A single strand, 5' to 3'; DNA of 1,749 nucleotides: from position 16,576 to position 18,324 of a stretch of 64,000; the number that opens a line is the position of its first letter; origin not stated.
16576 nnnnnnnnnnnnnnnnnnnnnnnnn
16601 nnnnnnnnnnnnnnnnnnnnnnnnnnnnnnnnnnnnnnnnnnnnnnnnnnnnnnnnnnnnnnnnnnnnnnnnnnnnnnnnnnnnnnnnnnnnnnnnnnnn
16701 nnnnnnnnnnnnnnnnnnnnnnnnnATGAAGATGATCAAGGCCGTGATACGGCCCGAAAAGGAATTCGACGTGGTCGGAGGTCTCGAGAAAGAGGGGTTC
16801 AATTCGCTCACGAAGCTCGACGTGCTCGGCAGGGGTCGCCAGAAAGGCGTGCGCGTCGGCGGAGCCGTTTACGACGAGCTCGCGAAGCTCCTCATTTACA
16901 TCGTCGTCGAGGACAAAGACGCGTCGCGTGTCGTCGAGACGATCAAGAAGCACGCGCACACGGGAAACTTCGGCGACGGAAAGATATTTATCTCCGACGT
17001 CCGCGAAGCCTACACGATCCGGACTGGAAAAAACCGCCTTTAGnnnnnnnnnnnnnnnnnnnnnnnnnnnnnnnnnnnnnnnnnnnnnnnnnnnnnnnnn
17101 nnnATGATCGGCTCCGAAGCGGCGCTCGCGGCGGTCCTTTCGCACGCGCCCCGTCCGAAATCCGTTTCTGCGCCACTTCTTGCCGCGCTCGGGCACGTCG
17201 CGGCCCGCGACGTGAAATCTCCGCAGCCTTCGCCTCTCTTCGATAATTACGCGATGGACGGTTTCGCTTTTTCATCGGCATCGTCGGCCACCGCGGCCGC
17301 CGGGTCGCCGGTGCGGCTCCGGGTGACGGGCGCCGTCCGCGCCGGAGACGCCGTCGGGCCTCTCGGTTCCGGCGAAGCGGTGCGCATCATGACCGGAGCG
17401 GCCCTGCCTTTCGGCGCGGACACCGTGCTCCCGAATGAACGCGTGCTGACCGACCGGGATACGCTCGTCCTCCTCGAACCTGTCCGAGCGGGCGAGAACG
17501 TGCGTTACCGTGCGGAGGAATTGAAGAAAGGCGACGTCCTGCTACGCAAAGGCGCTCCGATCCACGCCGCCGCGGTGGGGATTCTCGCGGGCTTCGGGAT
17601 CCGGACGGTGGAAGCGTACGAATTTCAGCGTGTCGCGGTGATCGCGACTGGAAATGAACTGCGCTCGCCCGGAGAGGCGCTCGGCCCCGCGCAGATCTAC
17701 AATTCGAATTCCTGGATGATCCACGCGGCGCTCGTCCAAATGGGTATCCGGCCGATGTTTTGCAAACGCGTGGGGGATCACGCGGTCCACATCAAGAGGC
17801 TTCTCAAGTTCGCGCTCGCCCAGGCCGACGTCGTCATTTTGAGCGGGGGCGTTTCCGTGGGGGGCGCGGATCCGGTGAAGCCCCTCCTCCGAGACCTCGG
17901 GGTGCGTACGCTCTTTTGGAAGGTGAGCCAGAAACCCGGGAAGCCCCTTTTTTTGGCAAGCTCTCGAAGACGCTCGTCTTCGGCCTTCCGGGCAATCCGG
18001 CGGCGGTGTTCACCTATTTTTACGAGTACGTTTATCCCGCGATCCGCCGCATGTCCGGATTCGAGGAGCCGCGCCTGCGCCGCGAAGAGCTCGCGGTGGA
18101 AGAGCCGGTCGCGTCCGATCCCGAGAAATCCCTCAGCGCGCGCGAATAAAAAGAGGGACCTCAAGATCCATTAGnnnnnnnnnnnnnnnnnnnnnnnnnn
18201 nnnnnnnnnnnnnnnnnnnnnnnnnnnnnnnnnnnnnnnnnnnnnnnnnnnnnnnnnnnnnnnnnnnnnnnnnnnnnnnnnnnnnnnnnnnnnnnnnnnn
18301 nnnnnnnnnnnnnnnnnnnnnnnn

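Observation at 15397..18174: GAF-ANTAR regulator, 290-nt structured leader, tandem divergent PII-like pair, then moeA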

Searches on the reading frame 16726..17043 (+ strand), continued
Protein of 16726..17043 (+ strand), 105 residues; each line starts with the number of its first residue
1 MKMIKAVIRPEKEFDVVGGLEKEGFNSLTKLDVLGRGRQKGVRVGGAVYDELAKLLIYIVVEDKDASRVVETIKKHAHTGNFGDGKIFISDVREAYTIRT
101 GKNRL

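Call 73: search_protein_families(library=ncbifam, proteins=[L011:4848-7289:+, L011:8318-10558:+, L011:10753-12084:+, L064:3583-6660:+, L066:5077-5775:+], max_evalue=0.00001)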
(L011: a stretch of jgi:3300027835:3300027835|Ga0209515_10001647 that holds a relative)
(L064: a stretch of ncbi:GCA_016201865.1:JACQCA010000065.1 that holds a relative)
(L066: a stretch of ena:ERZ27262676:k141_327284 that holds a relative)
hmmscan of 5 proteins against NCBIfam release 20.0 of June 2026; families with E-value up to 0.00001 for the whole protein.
L011:4848-7289:+ (813 aa): 57 families (the best 25 are shown)
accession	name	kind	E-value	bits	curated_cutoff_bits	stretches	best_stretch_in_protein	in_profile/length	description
TIGR02374.1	nitri_red_nirB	equivalog_domain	6.1e-267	888.1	578.35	1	6-785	1-788/794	nitrite reductase large subunit NirB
NF011565.0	PRK14989.1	subfamily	2.4e-184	614.7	883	1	1-801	1-811/847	nitrite reductase large subunit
NF045765.1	PhenlGlyoxDHPadH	equivalog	3.3e-61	207.4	475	1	5-397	4-402/416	NADH-dependent phenylglyoxylate dehydrogenase subunit epsilon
NF003437.0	PRK04965.1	equivalog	2.6e-52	178.1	392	1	5-339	4-335/378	NADH:flavorubredoxin reductase NorW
TIGR03385.1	CoA_CoA_reduc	equivalog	3.5e-49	167.8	578.8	1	5-326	1-336/439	CoA-disulfide reductase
NF041682.1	ant_diox_AndAa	equivalog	2.5e-48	164.8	650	1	3-283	3-284/406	anthranilate 1,2-dioxygenase system ferredoxin--NAD(+) reductase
NF042949.2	3PPDioc_HcaD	equivalog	1.9e-47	161.9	450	1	4-283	2-281/386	3-phenylpropionate/cinnamic acid dioxygenase ferredoxin--NAD(+) reductase subunit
NF007123.0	PRK09564.1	equivalog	2.7e-43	148.3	458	1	4-331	1-342/444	CoA-disulfide reductase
NF007286.0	PRK09754.1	equivalog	9.6e-38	130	447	1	2-283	2-282/400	phenylpropionate dioxygenase ferredoxin reductase subunit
NF046103.1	NOXase_Strep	equivalog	3.9e-37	128.3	600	1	6-278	2-281/442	H2O-forming NADH oxidase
TIGR01350.1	lipoamide_DH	equivalog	5.8e-26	91.2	408.8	1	87-305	117-332/461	dihydrolipoyl dehydrogenase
NF010037.0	PRK13512.1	equivalog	3.5e-25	88.8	394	1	5-280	3-281/438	CoA-disulfide reductase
TIGR02053.1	MerA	equivalog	9.7e-25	87.5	454.45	1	98-304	126-330/465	mercury(II) reductase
NF041853.1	hythiocyan_redase_MerA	equivalog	2.8e-21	75.9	650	1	102-277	123-294/440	hypothiocyanous acid reductase MerA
NF004947.0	PRK06292.2-5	equivalog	3.5e-19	69.1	592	1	102-278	133-310/474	dihydrolipoyl dehydrogenase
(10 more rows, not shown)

L011:8318-10558:+ (746 aa): 27 families (the best 25 are shown)
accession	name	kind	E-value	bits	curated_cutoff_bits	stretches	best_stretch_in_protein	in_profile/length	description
TIGR01591.1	Fdh-alpha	equivalog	3.4e-178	593.8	666.25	1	51-736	2-672/672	formate dehydrogenase subunit alpha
NF047855.1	AssmNtatRedNasC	equivalog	1.5e-167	559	1100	1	46-737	19-707/708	assimilatory nitrate reductase catalytic subunit NasC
NF041323.1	Nitr_red_NasA_Halo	equivalog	4.3e-151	504.7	1000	1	55-736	3-672/673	assimilatory nitrate reductase NasA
NF010055.0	PRK13532.1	equivalog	1.6e-149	499.7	904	3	42-291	37-291/830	nitrate reductase catalytic subunit NapA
TIGR01706.1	NAPA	equivalog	4e-143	478.6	930.55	3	42-291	37-291/830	periplasmic nitrate reductase subunit alpha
TIGR01553.1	formate-DH-alph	equivalog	1.9e-69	234.5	814.2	3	46-289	43-302/1009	formate dehydrogenase-N subunit alpha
TIGR01701.1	Fdhalpha-like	subfamily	1.6e-68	231.6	582.15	1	98-733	95-738/744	FdhF/YdeP family oxidoreductase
NF041513.1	formate_DH_Act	exception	2.1e-65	221.1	1400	3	48-282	43-287/1067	formate dehydrogenase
NF012032.0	PRK15488.1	equivalog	2e-61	208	694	1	44-547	40-540/759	thiosulfate reductase PhsA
TIGR02693.1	arsenite_ox_L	equivalog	2.4e-56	191.2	359.05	1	65-705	71-777/806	arsenate reductase (azurin) large subunit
TIGR02166.1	dmsA_ynfE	subfamily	1.7e-50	171.9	777.7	2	41-541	40-564/794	DMSO/selenate family reductase complex A subunit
TIGR00509.1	bisC_fam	subfamily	3.2e-44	151.3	1017.55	1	114-541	69-517/772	molybdopterin guanine dinucleotide-containing S/N-oxide reductase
TIGR03479.1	DMSO_red_II_alp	subfamily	2.1e-38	132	984.75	3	86-289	104-305/913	molybdopterin-dependent oxidoreductase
NF005895.0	PRK07860.1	equivalog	1.1e-36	126.2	802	2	46-274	235-457/811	NADH-quinone oxidoreductase subunit G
NF041783.2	mnquin_red_QrcB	equivalog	3.4e-35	121.4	440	1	44-369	49-364/695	menaquinone reductase molybdopterin-binding-like subunit QrcB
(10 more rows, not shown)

L011:10753-12084:+ (443 aa): 1 family
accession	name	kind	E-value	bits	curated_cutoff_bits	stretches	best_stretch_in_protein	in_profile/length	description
TIGR01728.1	SsuA_fam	subfamily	9.7e-10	38.1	163.5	1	191-305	118-229/290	aliphatic sulfonate ABC transporter substrate-binding protein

L064:3583-6660:+ (1025 aa): 53 families (the best 25 are shown)
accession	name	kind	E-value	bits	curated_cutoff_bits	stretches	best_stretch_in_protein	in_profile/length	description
TIGR02374.1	nitri_red_nirB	equivalog_domain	6e-187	623.6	578.35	3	8-472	1-472/794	nitrite reductase large subunit NirB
NF007125.0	PRK09566.1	equivalog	2.3e-170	567.4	594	1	487-984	9-502/513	ferredoxin--nitrite reductase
NF007126.0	PRK09567.1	equivalog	2.7e-122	408.9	523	1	471-992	43-566/595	NirA family protein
NF011565.0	PRK14989.1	subfamily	1.8e-111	373.6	883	2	6-471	4-476/847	nitrite reductase large subunit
NF045765.1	PhenlGlyoxDHPadH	equivalog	1.6e-64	218.4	475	1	8-398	5-401/416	NADH-dependent phenylglyoxylate dehydrogenase subunit epsilon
TIGR02435.1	CobG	equivalog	3.8e-63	213.8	234.8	1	541-933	16-385/388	precorrin-3B synthase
NF003437.0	PRK04965.1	equivalog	1.1e-57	195.8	392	1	8-322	5-314/378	NADH:flavorubredoxin reductase NorW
NF010029.0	PRK13504.1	equivalog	1.2e-55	189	457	2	651-934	213-504/575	NADPH-dependent assimilatory sulfite reductase hemoprotein subunit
NF042949.2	3PPDioc_HcaD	equivalog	2.7e-55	187.7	450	1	8-389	4-384/386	3-phenylpropionate/cinnamic acid dioxygenase ferredoxin--NAD(+) reductase subunit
NF041682.1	ant_diox_AndAa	equivalog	1.1e-45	156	650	1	8-283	6-282/406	anthranilate 1,2-dioxygenase system ferredoxin--NAD(+) reductase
TIGR03385.1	CoA_CoA_reduc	equivalog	3.3e-44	151.4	578.8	1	7-335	1-343/439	CoA-disulfide reductase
NF007286.0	PRK09754.1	equivalog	2.4e-42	145.1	447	1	8-392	6-388/400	phenylpropionate dioxygenase ferredoxin reductase subunit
NF007123.0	PRK09564.1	equivalog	1.1e-41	142.9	458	1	6-334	1-343/444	CoA-disulfide reductase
TIGR02041.1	CysI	equivalog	2.2e-41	142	756.55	2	651-933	192-480/541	assimilatory sulfite reductase (NADPH) hemoprotein subunit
NF046103.1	NOXase_Strep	equivalog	1.2e-38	133.2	600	1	8-280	2-281/442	H2O-forming NADH oxidase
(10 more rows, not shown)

L066:5077-5775:+ (232 aa): 11 families
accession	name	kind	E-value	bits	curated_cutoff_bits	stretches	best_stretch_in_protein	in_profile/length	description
TIGR02374.1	nitri_red_nirB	equivalog_domain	4.5e-53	180.8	578.35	1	26-228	555-759/794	nitrite reductase large subunit NirB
NF011565.0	PRK14989.1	subfamily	6.2e-39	133.7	883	1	26-221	560-757/847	nitrite reductase large subunit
TIGR02064.1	dsrA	equivalog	6.3e-24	84.6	392.85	1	25-164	76-224/402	dissimilatory-type sulfite reductase subunit alpha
NF007126.0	PRK09567.1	equivalog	6.7e-20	70.8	523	1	25-228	368-585/595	NirA family protein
TIGR02066.1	dsrB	equivalog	4.8e-18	65.3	341.5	1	32-163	31-169/341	dissimilatory-type sulfite reductase subunit beta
NF007125.0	PRK09566.1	equivalog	3.9e-17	61.9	594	1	25-184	315-485/513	ferredoxin--nitrite reductase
TIGR02912.1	sulfite_red_C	equivalog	8e-16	57.9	324.1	1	32-164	21-163/314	sulfite reductase subunit C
TIGR02435.1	CobG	equivalog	2e-15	56.7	234.8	1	24-166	248-388/388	precorrin-3B synthase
NF010029.0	PRK13504.1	equivalog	6.5e-14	51.2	457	1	50-223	382-563/575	NADPH-dependent assimilatory sulfite reductase hemoprotein subunit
TIGR02042.1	sir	equivalog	1.5e-11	43.2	731.5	1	52-228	392-576/581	sulfite reductase, ferredoxin dependent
TIGR02041.1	CysI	equivalog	2e-09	36.5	756.55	1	139-222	456-539/541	assimilatory sulfite reductase (NADPH) hemoprotein subunit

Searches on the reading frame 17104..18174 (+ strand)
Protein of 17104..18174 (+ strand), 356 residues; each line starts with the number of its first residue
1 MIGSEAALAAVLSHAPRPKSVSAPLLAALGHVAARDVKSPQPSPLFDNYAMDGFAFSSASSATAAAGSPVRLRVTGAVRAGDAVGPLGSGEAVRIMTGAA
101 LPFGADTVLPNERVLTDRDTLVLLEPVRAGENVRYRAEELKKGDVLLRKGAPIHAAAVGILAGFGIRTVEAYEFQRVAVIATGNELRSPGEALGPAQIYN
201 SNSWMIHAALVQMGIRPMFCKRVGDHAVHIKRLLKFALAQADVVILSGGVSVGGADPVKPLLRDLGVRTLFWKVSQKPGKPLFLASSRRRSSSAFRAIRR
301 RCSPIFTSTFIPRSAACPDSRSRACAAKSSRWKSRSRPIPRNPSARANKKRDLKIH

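Call 3: search_protein_families(library=pfam, proteins=[window:17104-18174:+], max_evalue=0.01)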
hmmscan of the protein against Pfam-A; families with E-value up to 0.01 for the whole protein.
window:17104-18174:+ (356 aa): 2 families
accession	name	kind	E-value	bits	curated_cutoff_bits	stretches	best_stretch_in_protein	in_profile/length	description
PF03453.22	MoeA_N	-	9.6e-37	126.6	30.8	1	5-165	4-160/160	MoeA N-terminal region (domain I and II)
PF00994.29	MoCF_biosynth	-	3e-19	69.6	26.6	1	178-287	1-109/144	Probable molybdopterin binding domain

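Call 4: search_protein_families(library=ncbifam, proteins=[window:17104-18174:+], max_evalue=0.01)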
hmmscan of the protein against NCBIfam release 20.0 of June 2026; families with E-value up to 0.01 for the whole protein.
window:17104-18174:+ (356 aa): 9 families
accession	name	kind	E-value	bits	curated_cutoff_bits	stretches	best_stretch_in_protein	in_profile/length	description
NF007960.1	PRK10680.1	equivalog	7.8e-70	235.7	440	1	6-283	5-281/401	molybdopterin molybdotransferase MoeA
NF045515.2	Glp_gephyrin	equivalog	3.9e-67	226.8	475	1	5-281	4-280/403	molybdotransferase-like divisome protein Glp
NF011068.0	PRK14498.1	equivalog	9.1e-65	218.9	534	1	5-288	13-299/647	molybdopterin biosynthesis protein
NF050098.1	MoeA_actino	exception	6.2e-62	209.6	560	1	11-281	10-280/400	molybdopterin molybdotransferase MoeA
NF011060.0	PRK14491.1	equivalog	4.2e-59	200.5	532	1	19-285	218-478/598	bifunctional molybdopterin-guanine dinucleotide biosynthesis adaptor protein MobB/molybdopterin molybdotransferase MoeA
NF011067.0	PRK14497.1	equivalog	4.4e-45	154.3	536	1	11-286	20-290/546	putative molybdopterin biosynthesis protein MoeA/unknown domain fusion protein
TIGR00177.1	molyb_syn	domain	2.8e-16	59.8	85.35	1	176-285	3-121/148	molybdenum cofactor synthesis domain-containing protein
NF001813.0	PRK00549.1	equivalog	1.2e-07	31.1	379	1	196-250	15-69/414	competence/damage-inducible protein A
TIGR00200.1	cinA_nterm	subfamily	1.7e-07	30.3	243.15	1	179-250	6-70/414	CinA family nicotinamide mononucleotide deamidase-related protein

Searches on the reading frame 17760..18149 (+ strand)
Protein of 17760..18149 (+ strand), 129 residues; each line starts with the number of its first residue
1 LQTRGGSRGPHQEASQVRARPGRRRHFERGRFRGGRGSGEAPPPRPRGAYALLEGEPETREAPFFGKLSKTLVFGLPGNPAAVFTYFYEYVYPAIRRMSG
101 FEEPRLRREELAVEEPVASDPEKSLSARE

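Call 3: search_protein_families(library=pfam, proteins=[window:17760-18149:+], max_evalue=0.01)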
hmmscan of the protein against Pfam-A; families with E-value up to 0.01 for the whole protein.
window:17760-18149:+ (129 aa): 1 family
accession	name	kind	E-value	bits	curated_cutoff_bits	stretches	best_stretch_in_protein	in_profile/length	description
PF00994.29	MoCF_biosynth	-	0.0006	20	26.6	1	62-96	107-143/144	Probable molybdopterin binding domain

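Call 4: search_protein_families(library=ncbifam, proteins=[window:17760-18149:+], max_evalue=0.01)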
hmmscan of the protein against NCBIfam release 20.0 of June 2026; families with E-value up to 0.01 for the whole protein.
window:17760-18149:+ (129 aa): 6 families
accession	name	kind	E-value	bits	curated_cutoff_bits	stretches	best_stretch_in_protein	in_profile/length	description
NF007960.1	PRK10680.1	equivalog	1.1e-09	37.6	440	1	65-107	282-324/401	molybdopterin molybdotransferase MoeA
NF011060.0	PRK14491.1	equivalog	1.6e-09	36.7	532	1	65-103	477-515/598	bifunctional molybdopterin-guanine dinucleotide biosynthesis adaptor protein MobB/molybdopterin molybdotransferase MoeA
NF045515.2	Glp_gephyrin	equivalog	5.6e-07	28.7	475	1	65-124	283-344/403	molybdotransferase-like divisome protein Glp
NF011068.0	PRK14498.1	equivalog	1.4e-05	23.3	534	1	65-118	295-348/647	molybdopterin biosynthesis protein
NF050098.1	MoeA_actino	exception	0.0003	19.7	560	1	66-123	284-342/400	molybdopterin molybdotransferase MoeA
TIGR00177.1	molyb_syn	domain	0.00052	20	85.35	1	64-91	119-146/148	molybdenum cofactor synthesis domain-containing protein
